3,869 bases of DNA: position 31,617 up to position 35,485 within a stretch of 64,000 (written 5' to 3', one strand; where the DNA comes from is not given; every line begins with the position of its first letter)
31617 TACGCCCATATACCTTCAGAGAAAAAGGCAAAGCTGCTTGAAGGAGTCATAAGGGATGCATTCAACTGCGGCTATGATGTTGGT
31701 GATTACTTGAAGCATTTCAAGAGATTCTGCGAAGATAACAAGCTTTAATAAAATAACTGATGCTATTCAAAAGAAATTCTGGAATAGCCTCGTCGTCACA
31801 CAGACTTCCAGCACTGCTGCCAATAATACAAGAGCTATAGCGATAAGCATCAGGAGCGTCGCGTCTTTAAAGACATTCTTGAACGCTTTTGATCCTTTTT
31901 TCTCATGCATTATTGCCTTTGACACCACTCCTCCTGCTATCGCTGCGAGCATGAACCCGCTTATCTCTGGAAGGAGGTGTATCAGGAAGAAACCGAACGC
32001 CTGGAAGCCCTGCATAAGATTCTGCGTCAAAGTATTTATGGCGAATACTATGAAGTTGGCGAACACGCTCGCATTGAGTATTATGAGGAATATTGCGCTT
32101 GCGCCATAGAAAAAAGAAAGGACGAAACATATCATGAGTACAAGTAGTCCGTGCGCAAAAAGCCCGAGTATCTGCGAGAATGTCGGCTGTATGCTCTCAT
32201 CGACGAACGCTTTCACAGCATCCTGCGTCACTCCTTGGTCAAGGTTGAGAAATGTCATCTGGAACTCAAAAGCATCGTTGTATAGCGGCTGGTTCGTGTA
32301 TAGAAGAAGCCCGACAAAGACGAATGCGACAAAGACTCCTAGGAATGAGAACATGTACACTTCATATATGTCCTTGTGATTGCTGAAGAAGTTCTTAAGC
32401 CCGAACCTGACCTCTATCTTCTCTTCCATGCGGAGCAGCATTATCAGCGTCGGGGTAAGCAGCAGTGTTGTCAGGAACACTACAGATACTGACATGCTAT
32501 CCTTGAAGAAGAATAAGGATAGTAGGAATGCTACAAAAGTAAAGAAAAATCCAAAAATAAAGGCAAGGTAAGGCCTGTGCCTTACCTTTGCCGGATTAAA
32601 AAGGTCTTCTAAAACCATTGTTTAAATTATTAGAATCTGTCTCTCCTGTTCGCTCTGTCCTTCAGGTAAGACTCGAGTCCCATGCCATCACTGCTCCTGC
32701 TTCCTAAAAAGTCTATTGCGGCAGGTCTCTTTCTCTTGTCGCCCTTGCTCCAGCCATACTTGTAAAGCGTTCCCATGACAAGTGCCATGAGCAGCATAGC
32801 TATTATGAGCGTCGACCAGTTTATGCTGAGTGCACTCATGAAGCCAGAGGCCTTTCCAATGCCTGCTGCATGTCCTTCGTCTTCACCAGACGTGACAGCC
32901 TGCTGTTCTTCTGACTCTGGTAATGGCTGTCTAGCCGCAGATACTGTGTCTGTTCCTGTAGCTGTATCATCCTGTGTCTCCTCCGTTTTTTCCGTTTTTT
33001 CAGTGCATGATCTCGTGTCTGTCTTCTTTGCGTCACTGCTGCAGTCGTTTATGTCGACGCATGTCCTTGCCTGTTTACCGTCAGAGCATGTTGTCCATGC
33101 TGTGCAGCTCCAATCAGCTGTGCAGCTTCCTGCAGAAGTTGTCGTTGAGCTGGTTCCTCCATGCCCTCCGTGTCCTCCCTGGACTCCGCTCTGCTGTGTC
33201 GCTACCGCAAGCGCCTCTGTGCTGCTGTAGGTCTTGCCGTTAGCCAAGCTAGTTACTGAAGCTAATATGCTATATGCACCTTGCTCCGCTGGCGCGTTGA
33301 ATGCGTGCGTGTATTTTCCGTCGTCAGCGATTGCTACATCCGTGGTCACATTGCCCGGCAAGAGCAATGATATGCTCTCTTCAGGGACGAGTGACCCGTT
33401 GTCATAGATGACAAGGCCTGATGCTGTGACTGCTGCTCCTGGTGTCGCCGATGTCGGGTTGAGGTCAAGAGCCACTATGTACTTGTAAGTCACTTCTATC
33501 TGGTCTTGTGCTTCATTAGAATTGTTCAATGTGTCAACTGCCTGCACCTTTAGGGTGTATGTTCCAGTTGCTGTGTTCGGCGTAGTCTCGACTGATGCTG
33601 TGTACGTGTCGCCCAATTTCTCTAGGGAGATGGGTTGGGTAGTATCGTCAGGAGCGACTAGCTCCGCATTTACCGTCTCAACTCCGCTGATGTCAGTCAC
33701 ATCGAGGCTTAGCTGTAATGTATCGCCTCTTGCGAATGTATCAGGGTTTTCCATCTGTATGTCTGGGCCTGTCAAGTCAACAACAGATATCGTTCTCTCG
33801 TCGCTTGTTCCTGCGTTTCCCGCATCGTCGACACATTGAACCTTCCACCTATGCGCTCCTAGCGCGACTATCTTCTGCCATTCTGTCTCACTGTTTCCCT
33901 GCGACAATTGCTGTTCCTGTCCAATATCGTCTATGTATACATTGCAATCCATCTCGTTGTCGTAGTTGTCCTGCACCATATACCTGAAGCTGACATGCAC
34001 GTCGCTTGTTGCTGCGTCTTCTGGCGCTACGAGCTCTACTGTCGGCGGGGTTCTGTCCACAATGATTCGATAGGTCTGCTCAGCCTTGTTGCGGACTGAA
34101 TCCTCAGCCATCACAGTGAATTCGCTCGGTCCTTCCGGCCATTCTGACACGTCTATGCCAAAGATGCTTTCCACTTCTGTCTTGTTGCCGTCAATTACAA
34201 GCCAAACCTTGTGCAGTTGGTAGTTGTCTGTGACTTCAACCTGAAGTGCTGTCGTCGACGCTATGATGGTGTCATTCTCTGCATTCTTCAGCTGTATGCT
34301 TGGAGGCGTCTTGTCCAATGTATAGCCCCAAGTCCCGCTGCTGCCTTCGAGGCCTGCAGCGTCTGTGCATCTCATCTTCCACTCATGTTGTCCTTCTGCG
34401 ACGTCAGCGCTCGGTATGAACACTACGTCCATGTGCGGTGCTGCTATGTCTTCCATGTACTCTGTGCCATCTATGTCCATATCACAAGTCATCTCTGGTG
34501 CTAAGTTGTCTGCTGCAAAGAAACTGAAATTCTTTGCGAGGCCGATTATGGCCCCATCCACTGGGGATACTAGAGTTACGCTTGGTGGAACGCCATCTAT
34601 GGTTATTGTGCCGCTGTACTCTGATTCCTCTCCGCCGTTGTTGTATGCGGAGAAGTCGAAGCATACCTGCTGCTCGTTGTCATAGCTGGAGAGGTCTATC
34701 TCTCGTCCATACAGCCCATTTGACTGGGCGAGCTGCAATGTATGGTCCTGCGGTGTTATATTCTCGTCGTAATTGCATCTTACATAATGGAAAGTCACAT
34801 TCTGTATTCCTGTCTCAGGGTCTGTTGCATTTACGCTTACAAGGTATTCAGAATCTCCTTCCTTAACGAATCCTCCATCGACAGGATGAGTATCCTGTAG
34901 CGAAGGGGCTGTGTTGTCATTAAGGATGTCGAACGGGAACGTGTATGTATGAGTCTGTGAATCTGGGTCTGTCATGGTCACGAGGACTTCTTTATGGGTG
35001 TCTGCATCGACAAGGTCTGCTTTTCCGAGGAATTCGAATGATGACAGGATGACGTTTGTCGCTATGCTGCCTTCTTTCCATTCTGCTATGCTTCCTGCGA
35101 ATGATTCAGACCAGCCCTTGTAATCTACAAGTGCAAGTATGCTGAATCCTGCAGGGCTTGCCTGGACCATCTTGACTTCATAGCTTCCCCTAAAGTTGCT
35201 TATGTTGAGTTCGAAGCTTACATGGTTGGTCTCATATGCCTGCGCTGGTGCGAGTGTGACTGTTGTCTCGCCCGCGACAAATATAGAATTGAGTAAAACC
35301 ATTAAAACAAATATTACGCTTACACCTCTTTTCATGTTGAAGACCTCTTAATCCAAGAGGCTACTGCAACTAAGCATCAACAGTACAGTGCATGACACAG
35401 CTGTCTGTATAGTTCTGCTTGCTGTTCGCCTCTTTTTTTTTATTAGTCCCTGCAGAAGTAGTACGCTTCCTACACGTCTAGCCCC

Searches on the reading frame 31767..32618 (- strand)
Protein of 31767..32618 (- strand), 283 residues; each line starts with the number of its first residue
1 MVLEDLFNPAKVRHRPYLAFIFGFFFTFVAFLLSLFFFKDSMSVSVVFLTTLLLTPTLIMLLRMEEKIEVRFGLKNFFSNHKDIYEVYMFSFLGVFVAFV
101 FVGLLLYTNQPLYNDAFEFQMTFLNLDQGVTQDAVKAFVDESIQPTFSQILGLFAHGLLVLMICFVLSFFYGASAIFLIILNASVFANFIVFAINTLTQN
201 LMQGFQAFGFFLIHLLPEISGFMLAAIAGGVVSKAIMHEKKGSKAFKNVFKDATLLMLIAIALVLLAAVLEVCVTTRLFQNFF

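Call 62: search_protein_families(library=pfam, proteins=[window:31767-32618:-], max_evalue=0.001)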
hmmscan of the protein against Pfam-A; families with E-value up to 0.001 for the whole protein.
window:31767-32618:- (283 aa): 1 family
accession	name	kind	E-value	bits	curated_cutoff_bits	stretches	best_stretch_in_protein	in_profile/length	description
PF01944.22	SpoIIM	-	1.6e-11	44.9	26.9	1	93-275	2-162/163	Stage II sporulation protein M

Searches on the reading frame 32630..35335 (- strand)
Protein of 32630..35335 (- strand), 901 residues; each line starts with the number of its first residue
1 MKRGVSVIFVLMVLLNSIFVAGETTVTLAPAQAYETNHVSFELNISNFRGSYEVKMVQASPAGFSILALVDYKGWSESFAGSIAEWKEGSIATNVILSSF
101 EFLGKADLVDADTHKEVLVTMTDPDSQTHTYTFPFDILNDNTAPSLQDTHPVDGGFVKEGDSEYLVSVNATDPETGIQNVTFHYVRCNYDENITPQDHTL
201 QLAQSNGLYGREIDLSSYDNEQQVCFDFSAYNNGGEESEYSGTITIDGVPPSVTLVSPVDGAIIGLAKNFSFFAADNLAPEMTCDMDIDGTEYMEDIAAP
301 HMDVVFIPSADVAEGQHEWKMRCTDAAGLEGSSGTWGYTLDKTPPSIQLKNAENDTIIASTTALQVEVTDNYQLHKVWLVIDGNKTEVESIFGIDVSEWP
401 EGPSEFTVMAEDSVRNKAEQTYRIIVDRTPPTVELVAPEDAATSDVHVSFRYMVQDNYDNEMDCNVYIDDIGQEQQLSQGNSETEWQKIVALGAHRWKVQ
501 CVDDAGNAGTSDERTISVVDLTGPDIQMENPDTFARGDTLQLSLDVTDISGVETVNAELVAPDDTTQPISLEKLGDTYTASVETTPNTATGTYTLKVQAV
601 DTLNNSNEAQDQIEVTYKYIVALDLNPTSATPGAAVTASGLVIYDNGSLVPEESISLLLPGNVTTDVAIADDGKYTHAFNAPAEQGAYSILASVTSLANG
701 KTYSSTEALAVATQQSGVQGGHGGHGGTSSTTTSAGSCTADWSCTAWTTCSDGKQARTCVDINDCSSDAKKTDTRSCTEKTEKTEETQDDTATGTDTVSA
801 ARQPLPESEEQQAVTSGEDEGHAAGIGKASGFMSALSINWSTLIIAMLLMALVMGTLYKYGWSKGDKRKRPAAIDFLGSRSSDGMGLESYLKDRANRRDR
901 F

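Call 62: search_protein_families(library=pfam, proteins=[window:32630-35335:-], max_evalue=0.001)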
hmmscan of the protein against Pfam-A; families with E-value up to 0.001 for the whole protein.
window:32630-35335:- (901 aa): 4 families
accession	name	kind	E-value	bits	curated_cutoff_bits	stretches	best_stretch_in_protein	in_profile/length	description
PF17957.7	Big_7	-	4.6e-11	43.6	24.1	0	345-411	1-59/70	Bacterial Ig domain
PF13750.12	Big_3_3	-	7.4e-10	39.1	27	0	395-444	8-58/157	Bacterial Ig-like domain (group 3)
PF19077.6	Big_13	-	8.2e-10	39.5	27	0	440-517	21-99/102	Bacterial Ig-like domain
PF15418.12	DUF4625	-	0.00038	21.2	27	0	518-613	15-128/131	Domain of unknown function (DUF4625)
